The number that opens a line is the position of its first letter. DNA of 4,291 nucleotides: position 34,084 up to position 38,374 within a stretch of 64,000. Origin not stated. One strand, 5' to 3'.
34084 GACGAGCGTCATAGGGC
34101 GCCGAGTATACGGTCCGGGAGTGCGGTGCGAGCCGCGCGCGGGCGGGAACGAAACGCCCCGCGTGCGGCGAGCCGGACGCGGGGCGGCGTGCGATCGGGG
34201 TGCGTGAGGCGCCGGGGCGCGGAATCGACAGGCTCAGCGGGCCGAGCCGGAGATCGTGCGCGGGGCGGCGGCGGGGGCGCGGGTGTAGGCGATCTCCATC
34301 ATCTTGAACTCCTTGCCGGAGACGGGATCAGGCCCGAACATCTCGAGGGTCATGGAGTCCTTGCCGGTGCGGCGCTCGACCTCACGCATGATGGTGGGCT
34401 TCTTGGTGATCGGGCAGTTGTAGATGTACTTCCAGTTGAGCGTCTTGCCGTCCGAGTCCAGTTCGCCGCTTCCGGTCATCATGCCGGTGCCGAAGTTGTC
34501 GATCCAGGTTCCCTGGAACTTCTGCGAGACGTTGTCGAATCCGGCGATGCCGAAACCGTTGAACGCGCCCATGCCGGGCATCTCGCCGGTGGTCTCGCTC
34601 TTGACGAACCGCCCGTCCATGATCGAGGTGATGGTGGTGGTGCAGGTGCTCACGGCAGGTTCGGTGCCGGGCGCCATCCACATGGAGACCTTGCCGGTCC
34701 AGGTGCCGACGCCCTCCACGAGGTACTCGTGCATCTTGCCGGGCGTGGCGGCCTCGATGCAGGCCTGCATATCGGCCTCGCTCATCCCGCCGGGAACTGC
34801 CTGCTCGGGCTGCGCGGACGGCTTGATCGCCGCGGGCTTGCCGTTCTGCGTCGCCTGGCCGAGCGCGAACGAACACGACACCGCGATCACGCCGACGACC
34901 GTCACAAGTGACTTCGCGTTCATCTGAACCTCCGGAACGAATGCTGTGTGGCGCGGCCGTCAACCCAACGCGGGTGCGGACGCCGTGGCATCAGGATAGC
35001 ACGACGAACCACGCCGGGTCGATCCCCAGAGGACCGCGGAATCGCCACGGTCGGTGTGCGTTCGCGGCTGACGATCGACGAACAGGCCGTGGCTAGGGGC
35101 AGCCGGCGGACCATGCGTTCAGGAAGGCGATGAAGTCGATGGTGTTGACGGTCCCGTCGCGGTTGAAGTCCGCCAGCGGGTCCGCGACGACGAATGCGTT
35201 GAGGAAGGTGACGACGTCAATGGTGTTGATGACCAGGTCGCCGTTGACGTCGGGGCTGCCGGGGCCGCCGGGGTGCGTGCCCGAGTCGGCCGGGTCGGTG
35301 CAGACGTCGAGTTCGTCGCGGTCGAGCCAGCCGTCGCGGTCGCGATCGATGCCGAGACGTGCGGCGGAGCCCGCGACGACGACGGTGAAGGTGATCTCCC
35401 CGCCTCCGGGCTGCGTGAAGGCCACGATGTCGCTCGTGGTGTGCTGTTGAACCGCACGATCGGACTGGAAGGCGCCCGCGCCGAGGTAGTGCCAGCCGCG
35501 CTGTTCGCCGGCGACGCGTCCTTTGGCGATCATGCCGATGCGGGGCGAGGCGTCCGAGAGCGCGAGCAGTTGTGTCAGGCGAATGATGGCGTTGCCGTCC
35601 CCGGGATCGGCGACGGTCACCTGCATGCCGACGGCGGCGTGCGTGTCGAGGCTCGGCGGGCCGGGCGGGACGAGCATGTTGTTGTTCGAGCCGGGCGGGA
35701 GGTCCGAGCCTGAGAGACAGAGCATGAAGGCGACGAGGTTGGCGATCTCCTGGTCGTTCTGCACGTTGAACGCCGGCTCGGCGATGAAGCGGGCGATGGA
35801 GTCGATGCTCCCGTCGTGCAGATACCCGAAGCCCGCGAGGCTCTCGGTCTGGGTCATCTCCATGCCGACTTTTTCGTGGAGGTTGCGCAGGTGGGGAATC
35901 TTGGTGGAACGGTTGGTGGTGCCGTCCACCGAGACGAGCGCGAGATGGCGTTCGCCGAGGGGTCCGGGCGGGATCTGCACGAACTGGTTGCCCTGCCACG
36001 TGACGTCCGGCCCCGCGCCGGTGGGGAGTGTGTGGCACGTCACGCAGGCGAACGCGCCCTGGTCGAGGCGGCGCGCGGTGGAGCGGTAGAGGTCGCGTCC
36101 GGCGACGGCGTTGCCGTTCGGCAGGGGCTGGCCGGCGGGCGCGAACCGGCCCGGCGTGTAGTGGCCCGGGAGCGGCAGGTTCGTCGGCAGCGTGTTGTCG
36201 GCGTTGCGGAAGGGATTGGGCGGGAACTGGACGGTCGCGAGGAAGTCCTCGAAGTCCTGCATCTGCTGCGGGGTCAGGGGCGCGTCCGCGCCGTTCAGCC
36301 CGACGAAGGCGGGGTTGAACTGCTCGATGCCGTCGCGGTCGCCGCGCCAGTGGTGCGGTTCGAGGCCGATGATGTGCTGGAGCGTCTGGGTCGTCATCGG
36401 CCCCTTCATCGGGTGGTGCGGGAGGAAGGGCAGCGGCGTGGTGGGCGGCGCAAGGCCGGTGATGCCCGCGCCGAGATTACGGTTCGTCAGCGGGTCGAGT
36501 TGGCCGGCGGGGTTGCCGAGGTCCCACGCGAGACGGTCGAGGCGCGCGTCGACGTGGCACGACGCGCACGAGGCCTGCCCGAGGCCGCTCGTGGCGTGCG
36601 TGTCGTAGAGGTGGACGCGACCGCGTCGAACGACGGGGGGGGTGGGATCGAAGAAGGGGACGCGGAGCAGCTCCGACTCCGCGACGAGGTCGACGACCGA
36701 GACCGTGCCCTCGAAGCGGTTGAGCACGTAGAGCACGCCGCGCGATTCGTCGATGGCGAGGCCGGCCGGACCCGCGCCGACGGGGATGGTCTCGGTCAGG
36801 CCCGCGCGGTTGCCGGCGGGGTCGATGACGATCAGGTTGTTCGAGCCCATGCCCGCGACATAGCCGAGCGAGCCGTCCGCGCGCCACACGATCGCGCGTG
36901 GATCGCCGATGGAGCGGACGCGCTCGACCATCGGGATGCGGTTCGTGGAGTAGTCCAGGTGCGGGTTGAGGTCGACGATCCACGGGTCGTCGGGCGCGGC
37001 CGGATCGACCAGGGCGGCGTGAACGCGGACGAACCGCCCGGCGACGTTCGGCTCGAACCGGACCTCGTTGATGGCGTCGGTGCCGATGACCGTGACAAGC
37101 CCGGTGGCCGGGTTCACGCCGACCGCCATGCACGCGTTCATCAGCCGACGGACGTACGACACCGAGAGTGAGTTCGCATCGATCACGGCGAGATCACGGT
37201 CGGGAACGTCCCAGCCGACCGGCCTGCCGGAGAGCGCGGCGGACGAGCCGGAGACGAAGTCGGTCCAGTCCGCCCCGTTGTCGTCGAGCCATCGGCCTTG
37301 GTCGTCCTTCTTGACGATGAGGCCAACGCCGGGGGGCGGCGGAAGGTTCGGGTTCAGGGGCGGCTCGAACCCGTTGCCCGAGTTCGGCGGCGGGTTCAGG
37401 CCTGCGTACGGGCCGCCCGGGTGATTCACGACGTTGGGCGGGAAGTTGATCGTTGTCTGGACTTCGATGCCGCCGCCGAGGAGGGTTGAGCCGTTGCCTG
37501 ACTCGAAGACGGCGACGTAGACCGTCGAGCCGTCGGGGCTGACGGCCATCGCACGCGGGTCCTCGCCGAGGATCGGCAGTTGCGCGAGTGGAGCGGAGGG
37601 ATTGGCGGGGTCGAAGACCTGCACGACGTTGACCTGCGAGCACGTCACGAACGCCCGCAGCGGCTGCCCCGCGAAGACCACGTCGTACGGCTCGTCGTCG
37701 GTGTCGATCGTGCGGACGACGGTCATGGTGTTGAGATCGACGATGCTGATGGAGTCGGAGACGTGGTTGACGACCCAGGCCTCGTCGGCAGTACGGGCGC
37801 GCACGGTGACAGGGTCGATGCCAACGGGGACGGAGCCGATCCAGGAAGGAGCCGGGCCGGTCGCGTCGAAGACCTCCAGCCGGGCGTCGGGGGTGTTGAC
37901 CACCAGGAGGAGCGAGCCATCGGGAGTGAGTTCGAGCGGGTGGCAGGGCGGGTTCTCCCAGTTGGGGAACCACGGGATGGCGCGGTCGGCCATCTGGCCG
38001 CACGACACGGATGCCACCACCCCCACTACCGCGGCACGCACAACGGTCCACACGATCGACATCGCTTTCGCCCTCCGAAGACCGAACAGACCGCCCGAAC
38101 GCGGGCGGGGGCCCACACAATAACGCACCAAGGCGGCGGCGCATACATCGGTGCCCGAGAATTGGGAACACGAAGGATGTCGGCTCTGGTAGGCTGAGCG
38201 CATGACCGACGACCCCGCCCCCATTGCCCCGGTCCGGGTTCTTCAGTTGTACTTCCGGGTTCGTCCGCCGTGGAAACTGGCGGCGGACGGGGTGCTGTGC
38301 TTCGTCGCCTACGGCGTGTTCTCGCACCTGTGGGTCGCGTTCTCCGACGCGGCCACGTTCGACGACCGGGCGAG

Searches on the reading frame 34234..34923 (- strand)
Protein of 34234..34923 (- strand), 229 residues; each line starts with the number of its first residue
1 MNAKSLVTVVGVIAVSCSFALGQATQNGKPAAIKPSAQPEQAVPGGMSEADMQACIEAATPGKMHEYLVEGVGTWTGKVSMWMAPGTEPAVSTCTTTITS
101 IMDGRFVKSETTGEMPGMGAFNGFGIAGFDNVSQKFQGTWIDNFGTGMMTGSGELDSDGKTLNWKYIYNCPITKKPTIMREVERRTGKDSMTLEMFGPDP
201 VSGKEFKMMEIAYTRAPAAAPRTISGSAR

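Call 55: search_protein_families(library=pfam, proteins=[window:34234-34923:-], max_evalue=0.01)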
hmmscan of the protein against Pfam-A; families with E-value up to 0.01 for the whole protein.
window:34234-34923:- (229 aa): 1 family
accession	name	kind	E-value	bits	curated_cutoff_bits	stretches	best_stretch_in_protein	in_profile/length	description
PF07617.17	DUF1579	-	1.2e-38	132.8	25.2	1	60-215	1-155/155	Protein of unknown function (DUF1579)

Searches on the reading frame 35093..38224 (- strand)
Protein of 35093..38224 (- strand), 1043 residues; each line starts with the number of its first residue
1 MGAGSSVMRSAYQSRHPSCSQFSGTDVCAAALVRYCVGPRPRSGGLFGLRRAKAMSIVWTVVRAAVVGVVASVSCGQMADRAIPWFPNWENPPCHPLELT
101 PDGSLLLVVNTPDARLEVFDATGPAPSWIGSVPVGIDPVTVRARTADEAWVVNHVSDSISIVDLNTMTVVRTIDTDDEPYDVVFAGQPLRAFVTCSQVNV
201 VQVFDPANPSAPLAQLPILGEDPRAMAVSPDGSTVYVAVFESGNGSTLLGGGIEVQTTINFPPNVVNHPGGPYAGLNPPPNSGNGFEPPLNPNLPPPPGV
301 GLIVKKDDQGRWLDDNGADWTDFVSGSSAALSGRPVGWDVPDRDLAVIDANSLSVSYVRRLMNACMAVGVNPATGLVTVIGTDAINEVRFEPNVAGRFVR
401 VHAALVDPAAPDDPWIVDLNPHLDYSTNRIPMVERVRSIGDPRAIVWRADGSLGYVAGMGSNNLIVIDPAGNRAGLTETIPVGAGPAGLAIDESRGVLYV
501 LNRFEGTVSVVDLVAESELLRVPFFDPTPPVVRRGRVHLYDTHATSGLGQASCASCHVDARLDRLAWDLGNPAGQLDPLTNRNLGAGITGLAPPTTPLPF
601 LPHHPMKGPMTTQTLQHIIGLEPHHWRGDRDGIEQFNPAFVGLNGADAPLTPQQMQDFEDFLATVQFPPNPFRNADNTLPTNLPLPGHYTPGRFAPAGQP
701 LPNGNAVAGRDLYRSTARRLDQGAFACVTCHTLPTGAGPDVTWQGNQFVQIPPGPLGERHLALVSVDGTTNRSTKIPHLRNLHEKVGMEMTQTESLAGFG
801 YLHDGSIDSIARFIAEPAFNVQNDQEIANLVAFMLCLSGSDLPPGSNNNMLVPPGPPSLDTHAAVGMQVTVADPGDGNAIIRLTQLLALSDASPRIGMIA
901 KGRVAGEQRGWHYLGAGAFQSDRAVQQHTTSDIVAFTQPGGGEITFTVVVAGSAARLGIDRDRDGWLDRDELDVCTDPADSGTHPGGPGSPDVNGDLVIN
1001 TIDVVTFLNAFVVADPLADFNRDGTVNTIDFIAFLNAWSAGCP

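Call 55: search_protein_families(library=pfam, proteins=[window:35093-38224:-], max_evalue=0.01)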
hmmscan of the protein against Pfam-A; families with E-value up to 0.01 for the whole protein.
window:35093-38224:- (1043 aa): 5 families
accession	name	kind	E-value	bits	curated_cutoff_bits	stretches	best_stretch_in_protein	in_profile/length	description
PF21783.3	YNCE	-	4.7e-05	23.3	27.1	1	102-182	208-289/339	YNCE-like beta-propeller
PF10282.15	Lactonase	-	0.00065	19.4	21.7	0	444-520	248-327/344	Lactonase, 7-bladed beta-propeller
PF09086.16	DUF1924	-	0.00067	20.4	22.5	0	705-733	7-35/96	Domain of unknown function (DUF1924)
PF13405.12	EF-hand_6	-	0.0035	17.4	25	0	959-972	9-22/30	EF-hand domain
PF00404.24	Dockerin_1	-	0.0087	16.7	22.9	0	992-1031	3-49/57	Dockerin type I domain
